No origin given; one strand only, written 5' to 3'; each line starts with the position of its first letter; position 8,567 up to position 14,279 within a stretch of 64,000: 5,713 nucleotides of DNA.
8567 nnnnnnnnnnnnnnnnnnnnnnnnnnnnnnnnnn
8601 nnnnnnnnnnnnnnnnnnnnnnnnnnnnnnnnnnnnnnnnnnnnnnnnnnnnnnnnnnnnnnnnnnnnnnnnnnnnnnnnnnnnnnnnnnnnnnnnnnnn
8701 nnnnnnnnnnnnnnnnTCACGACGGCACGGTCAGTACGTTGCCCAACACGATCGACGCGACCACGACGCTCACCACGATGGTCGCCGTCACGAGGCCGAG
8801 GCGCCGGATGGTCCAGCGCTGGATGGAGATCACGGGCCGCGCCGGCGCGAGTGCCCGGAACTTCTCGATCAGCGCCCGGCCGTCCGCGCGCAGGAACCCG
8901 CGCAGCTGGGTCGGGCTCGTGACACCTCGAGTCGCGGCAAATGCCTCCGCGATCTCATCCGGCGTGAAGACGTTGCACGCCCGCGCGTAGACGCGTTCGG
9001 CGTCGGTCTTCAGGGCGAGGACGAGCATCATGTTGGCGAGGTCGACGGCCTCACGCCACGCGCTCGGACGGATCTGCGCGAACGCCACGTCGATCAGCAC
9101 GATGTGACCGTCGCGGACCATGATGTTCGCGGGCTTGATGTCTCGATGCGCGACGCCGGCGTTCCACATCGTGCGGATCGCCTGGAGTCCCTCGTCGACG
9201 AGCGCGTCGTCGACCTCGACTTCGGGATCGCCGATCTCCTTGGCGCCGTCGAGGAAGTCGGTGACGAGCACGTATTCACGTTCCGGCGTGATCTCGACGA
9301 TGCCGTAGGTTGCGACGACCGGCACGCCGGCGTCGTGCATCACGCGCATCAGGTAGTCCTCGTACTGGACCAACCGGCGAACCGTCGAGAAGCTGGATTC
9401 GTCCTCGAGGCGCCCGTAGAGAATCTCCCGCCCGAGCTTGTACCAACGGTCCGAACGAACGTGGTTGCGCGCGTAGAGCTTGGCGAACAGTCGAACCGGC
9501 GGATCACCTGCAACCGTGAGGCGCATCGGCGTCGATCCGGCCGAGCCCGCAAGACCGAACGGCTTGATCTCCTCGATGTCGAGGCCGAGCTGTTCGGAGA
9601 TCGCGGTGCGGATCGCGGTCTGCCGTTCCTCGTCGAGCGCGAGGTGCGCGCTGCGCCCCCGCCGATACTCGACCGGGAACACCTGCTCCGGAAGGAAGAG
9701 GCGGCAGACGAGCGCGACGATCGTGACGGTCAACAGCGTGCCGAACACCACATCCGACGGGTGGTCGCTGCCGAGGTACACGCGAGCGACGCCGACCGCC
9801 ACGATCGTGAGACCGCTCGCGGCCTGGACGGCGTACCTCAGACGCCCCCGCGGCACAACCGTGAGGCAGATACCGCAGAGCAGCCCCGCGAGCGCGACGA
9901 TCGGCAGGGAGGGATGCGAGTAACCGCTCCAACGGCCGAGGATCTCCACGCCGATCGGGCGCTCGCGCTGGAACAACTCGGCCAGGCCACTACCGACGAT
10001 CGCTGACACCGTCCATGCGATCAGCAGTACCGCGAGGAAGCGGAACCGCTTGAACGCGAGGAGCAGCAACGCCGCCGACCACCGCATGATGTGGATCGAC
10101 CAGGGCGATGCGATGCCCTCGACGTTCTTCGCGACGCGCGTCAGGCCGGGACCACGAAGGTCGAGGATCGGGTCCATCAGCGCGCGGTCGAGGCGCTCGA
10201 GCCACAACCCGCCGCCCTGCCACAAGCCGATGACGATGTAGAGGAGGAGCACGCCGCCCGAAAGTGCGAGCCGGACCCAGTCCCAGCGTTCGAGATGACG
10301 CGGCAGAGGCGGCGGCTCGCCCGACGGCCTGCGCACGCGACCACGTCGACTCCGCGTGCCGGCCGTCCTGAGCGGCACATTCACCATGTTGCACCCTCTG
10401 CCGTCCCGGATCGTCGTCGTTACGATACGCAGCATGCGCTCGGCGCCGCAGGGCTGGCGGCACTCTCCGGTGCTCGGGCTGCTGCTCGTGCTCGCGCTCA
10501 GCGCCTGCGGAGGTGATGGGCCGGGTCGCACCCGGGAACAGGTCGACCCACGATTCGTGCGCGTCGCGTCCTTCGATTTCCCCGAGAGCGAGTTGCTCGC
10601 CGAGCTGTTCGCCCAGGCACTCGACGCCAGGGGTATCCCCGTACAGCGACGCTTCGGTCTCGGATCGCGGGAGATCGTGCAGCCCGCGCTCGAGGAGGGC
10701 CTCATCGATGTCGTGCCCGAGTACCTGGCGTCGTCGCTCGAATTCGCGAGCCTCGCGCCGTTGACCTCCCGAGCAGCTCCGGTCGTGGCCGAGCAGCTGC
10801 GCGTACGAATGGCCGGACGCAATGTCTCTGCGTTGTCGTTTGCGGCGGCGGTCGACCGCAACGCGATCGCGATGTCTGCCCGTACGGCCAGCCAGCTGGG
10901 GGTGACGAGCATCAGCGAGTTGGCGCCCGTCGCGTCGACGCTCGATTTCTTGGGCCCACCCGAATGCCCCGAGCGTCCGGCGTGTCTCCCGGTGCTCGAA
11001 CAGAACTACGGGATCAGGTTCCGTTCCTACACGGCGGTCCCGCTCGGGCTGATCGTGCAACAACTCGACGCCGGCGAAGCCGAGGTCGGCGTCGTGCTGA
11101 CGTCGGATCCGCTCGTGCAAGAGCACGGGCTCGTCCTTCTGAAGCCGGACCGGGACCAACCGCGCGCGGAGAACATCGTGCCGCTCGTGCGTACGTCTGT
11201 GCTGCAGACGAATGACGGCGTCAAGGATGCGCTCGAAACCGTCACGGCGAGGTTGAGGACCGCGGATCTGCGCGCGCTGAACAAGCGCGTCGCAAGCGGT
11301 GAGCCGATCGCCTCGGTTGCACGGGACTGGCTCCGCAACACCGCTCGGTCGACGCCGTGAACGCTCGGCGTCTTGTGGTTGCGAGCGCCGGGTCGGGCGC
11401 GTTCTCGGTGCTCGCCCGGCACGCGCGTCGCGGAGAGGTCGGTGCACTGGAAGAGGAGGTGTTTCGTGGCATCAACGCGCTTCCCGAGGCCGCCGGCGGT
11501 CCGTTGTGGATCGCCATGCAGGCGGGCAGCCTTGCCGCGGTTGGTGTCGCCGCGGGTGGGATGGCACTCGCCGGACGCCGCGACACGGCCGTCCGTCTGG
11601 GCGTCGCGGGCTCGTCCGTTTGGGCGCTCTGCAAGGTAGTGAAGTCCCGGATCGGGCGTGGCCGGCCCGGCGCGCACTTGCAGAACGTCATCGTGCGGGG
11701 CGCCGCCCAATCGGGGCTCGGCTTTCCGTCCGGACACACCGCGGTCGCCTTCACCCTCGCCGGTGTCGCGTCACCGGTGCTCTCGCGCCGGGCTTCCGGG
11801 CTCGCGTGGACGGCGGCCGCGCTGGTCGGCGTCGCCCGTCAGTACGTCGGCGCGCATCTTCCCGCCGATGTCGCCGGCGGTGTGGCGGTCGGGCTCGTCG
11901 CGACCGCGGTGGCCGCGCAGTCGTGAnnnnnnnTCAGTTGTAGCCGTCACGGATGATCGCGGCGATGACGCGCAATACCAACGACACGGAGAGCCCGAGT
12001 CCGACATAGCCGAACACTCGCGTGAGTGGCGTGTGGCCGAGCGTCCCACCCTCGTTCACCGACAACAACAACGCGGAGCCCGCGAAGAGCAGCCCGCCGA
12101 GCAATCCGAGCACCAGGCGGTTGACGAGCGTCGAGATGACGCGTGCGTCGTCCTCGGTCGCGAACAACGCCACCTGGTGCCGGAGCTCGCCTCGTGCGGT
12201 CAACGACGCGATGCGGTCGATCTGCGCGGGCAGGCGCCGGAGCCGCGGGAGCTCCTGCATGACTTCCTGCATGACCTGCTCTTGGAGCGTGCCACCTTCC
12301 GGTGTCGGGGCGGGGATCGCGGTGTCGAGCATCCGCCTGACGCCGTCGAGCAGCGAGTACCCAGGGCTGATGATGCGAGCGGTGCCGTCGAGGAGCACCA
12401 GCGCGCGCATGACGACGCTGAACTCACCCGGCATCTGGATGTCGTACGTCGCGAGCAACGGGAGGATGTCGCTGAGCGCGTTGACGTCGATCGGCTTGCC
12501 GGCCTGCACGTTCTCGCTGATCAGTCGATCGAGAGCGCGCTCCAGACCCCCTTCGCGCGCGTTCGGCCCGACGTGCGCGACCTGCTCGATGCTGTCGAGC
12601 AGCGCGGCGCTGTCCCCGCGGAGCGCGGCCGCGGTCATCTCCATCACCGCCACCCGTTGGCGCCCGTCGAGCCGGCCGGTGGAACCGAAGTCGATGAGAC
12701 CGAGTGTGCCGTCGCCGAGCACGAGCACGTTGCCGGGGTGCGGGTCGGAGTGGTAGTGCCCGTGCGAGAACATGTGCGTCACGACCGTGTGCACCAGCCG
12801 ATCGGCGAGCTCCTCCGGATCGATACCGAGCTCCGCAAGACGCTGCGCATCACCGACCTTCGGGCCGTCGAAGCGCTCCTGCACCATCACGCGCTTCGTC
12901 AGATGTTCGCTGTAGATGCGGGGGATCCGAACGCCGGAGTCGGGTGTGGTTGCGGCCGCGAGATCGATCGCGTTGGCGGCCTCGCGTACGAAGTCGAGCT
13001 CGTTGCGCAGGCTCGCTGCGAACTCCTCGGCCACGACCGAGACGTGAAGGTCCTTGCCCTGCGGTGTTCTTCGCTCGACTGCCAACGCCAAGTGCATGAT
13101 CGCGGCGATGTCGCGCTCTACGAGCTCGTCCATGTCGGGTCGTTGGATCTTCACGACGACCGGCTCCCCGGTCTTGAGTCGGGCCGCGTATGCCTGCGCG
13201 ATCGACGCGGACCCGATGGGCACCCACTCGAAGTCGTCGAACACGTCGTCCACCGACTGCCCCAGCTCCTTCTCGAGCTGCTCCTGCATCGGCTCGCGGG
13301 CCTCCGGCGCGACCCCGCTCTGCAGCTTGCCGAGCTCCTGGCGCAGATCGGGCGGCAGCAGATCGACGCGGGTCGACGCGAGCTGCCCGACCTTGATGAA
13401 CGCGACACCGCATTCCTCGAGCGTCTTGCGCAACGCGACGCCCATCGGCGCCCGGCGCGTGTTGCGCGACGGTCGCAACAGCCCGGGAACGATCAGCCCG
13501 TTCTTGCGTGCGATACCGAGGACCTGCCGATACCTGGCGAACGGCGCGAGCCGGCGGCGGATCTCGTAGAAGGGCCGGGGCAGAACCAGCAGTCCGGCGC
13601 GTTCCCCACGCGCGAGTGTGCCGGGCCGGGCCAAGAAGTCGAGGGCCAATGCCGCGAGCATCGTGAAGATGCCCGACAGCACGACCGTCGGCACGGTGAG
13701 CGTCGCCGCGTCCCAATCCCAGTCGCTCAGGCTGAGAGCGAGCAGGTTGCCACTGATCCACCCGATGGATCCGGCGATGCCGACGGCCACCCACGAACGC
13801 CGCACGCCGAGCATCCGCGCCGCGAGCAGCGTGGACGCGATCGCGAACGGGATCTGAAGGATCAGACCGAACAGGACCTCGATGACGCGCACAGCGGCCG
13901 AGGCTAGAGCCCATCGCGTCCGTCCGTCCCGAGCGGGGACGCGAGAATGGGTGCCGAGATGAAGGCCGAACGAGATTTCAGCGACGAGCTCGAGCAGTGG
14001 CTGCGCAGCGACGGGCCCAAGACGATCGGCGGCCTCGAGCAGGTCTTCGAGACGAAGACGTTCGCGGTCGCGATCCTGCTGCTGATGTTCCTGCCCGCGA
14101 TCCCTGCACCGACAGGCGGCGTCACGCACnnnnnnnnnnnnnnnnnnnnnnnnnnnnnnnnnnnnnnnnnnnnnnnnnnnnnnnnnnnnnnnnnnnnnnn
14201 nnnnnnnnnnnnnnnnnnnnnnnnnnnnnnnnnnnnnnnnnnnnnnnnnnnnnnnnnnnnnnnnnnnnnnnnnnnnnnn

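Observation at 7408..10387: Three-gene overlapping operon led by a pseudo-phosphatase(PAP2)-kinase fusion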

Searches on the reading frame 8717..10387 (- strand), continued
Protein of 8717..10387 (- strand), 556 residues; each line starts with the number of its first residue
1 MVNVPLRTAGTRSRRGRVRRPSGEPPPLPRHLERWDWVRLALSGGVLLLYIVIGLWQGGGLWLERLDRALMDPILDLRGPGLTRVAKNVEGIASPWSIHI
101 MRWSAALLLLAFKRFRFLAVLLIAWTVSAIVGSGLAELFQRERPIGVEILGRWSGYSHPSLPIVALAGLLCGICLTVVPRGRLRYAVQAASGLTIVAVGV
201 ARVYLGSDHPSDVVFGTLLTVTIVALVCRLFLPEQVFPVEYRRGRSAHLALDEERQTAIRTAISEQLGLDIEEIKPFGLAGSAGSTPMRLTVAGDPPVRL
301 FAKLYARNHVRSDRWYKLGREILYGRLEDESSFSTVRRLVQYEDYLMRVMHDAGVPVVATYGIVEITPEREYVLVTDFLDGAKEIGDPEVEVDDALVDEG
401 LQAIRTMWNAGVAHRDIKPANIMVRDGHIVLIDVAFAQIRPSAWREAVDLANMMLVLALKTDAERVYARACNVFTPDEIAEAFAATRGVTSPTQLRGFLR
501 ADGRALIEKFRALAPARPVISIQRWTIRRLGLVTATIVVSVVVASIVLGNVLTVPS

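Call 61: find_encoding_contigs(protein=P0189, flank=5000, max_places=1)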
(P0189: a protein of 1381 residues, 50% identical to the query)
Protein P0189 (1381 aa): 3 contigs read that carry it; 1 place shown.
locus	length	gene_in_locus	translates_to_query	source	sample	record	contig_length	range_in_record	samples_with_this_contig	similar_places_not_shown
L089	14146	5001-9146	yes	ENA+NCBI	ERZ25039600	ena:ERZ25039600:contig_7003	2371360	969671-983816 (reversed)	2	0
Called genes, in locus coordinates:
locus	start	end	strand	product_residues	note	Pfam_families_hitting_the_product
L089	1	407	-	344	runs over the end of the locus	PF00155:Aminotran_1_2, PF01212:Beta_elim_lyase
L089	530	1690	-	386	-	PF02771:Acyl-CoA_dh_N, PF02770:Acyl-CoA_dh_M, PF00441:Acyl-CoA_dh_1, PF08028:Acyl-CoA_dh_2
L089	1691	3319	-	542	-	PF02776:TPP_enzyme_N, PF00205:TPP_enzyme_M, PF02775:TPP_enzyme_C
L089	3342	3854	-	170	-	PF00300:His_Phos_1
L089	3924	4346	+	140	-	PF00583:Acetyltransf_1, PF13673:Acetyltransf_10, PF13508:Acetyltransf_7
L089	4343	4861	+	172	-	-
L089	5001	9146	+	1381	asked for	PF13191:AAA_16, PF20703:nSTAND1 (faint), PF25872:HTH_77 (weak), PF17874:TPR_MalT (weak), PF13424:TPR_12, PF01569:PAP2 (weak)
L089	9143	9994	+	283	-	-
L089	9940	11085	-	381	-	PF03706:LPG_synthase_TM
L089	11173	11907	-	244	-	PF01569:PAP2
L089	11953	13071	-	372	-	PF00266:Aminotran_5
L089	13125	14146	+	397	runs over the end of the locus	PF00155:Aminotran_1_2, PF01041:DegT_DnrJ_EryC1 (weak)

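Call 62: find_encoding_contigs(protein=P0193, flank=5000, max_places=1)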
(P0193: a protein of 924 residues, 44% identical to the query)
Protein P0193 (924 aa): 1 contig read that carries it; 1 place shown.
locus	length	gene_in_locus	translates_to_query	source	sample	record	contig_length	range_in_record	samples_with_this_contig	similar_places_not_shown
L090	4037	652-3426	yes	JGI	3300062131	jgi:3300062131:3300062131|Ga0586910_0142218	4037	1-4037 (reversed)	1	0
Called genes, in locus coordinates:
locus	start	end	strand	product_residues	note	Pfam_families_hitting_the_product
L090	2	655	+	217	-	?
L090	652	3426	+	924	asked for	PF01569:PAP2, PF00069:Pkinase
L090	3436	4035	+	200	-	?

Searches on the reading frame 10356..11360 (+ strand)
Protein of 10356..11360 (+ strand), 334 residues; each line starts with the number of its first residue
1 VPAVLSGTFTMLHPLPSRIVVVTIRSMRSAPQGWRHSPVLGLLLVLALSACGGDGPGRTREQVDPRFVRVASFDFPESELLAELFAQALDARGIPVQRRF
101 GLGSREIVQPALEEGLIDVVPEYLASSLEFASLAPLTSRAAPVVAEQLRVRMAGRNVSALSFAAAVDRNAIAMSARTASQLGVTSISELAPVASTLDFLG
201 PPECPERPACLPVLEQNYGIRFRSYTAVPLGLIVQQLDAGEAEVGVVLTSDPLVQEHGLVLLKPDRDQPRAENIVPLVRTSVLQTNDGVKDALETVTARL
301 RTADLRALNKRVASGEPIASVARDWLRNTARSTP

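Call 4: search_protein_families(library=pfam, proteins=[window:10356-11360:+], max_evalue=0.01)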
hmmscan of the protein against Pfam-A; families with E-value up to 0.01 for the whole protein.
window:10356-11360:+ (334 aa): 1 family
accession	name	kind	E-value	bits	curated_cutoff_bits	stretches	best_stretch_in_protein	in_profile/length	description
PF04069.17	OpuAC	-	2.2e-37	129.5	21.2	1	68-327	3-256/257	Substrate binding domain of ABC-type glycine betaine transport system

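Call 45: search_solved_structures(query=window:10434-11360:+, max_evalue=0.001, show_alignments=2)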
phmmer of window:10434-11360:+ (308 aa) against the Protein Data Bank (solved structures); distinct sequences matched with E-value up to 0.001: 25.
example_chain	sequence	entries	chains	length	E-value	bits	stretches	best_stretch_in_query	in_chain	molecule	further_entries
5uve_A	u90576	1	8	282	1.4e-12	51.4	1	46-302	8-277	Substrate-binding region of ABC-type glycine betaine transport system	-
5teu_A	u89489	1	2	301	1.6e-12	51.2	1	45-302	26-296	Substrate-binding region of ABC-type glycine betaine transport system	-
4nd9_A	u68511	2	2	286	2.2e-12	50.7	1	50-302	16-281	ABC transporter, substrate binding protein (Proline/glycine/betaine)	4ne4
6uru_A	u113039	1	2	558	2.7e-11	47.2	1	145-302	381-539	iAChSnFR precursor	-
7s7w_A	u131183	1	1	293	4.1e-11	46.6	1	42-302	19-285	iNicSnFR 3.0 Fluorescent Nicotine Sensor precursor binding protein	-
1sw1_A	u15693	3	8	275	5.8e-11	46.1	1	42-286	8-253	osmoprotection protein (proX)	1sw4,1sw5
1sw2_A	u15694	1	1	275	5.9e-11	46.1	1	42-286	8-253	osmoprotection protein (proX)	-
3mam_A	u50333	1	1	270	8e-11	45.6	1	44-286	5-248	Osmoprotection protein (ProX)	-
7s7x_A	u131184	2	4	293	1.9e-10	44.4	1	42-302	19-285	iNicSnFR 4.0 Fluorescent Nicotine Sensor precursor binding protein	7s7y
6v1r_A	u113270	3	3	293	2.6e-10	44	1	42-302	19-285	iAChSnFR Fluorescent Acetylcholine Sensor V9 precursor binding protein | iAchSnFR Fluorescent Acetylcholine Sensor precursor binding protein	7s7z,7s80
6efr_A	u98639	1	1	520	3.7e-10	43.4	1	145-302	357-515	iNicSnFR 1.0, a genetically encoded nicotine biosensor,Green fluorescent protein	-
9egj_A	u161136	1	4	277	5.9e-10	42.8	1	44-302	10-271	Ergothioneine transporter EgtUC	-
9egh_A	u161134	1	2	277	7.3e-10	42.5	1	44-302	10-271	Ergothioneine transporter EgtUC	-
9o5f_A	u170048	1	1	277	8.1e-10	42.3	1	44-302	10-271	Ergothioneine transporter EgtUC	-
7txl_A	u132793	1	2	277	8.8e-10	42.2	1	46-302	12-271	Choline transporter (Glycine betaine transport system permease protein)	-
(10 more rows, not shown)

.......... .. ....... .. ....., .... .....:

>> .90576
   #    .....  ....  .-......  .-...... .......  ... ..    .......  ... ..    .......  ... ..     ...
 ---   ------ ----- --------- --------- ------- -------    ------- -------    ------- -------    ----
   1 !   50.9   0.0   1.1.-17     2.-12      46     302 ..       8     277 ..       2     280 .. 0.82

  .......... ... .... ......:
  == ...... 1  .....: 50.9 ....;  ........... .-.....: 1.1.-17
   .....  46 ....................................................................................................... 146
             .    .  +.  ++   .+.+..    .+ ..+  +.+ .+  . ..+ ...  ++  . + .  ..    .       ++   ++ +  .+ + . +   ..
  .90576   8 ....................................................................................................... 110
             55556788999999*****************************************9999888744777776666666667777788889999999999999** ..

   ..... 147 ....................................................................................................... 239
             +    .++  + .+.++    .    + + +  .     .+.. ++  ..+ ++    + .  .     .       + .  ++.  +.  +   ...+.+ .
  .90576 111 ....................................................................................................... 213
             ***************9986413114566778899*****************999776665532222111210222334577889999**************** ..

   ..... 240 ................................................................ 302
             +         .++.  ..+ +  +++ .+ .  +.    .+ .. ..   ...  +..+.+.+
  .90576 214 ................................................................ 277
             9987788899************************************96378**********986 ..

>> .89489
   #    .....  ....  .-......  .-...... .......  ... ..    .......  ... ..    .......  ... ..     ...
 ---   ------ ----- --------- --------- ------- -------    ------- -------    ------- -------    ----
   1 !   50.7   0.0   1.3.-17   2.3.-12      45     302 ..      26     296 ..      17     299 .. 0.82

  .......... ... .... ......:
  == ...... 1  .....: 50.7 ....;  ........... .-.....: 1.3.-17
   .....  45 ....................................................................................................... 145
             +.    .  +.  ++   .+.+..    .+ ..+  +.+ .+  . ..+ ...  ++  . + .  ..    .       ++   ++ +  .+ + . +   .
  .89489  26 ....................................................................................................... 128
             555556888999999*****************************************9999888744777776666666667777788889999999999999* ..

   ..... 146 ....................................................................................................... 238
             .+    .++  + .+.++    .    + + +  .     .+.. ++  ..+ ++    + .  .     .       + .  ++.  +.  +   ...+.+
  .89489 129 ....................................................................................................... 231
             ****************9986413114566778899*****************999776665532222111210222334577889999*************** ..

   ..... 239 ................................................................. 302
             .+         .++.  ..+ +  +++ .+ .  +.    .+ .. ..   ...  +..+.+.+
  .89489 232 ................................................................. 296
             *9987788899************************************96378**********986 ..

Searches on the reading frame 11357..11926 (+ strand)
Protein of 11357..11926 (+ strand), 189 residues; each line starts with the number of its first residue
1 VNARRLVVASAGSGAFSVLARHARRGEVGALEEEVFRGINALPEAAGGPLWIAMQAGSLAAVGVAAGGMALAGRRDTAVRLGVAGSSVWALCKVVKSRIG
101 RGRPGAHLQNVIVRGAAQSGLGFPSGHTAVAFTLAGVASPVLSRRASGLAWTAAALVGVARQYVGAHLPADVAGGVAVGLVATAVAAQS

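Call 4: search_protein_families(library=pfam, proteins=[window:11357-11926:+], max_evalue=0.01)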
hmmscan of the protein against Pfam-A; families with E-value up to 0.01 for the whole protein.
window:11357-11926:+ (189 aa): 2 families
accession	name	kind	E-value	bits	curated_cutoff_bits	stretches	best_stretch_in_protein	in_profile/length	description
PF01569.27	PAP2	-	1.6e-15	57.5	27.2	1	80-187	4-122/130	PAP2 superfamily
PF14378.12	PAP2_3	-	1.3e-06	28.8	27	1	115-184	119-189/190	PAP2 superfamily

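Call 5: search_protein_families(library=ncbifam, proteins=[window:11357-11926:+], max_evalue=0.01)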
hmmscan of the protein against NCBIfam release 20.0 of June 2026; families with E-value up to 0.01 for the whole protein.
window:11357-11926:+ (189 aa): 3 families
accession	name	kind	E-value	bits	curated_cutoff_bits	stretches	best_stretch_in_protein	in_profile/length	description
NF008813.0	PRK11837.1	equivalog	1.7e-07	31.4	229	1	73-186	56-168/202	undecaprenyl-diphosphate phosphatase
NF047884.1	UdeprDiPSep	equivalog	7.8e-07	29.2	250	1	90-185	87-182/188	undecaprenyl-diphosphatase SepP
NF007975.0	PRK10699.1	equivalog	0.00047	19.6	261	1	117-187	153-227/254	phosphatidylglycerophosphatase B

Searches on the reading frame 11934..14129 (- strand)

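Call 4: search_protein_families(library=pfam, proteins=[window:11934-14129:-], max_evalue=0.01)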
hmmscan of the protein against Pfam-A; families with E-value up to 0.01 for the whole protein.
window:11934-14129:- (731 aa): 3 families
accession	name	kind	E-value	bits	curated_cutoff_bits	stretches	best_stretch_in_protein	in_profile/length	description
PF03109.22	ABC1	-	4.2e-64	216.4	22.9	1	268-511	1-241/244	ABC1 atypical kinase-like domain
PF00069.31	Pkinase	-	0.00086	19.2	31.7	1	412-498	72-159/263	Protein kinase domain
PF01636.29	APH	-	0.0085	16.3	23.2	0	448-484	164-197/239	Phosphotransferase enzyme family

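Call 5: search_protein_families(library=ncbifam, proteins=[window:11934-14129:-], max_evalue=0.01)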
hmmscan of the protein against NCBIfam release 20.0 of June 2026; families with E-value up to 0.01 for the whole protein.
window:11934-14129:- (731 aa): 5 families
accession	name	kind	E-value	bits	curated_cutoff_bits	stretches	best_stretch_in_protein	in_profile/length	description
TIGR01982.1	UbiB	equivalog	5.1e-95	318.6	487.55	1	220-603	37-424/436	2-polyprenylphenol 6-hydroxylase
NF003404.0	PRK04750.1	equivalog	1.1e-71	242.1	667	1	218-693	40-519/529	ubiquinone biosynthesis regulatory protein kinase UbiB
NF050082.1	ATPase_MABP1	exception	1.6e-26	93.1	800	1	245-523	65-341/435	macrolide-binding ATPase MABP-1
NF038151.1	lanthi_synth_III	equivalog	8.1e-05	21.2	575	1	445-498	344-397/833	class III lanthionine synthetase LanKC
NF038150.1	lanthi_synth_IV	equivalog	0.00096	17.6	650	1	439-489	301-350/851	class IV lanthionine synthetase LanL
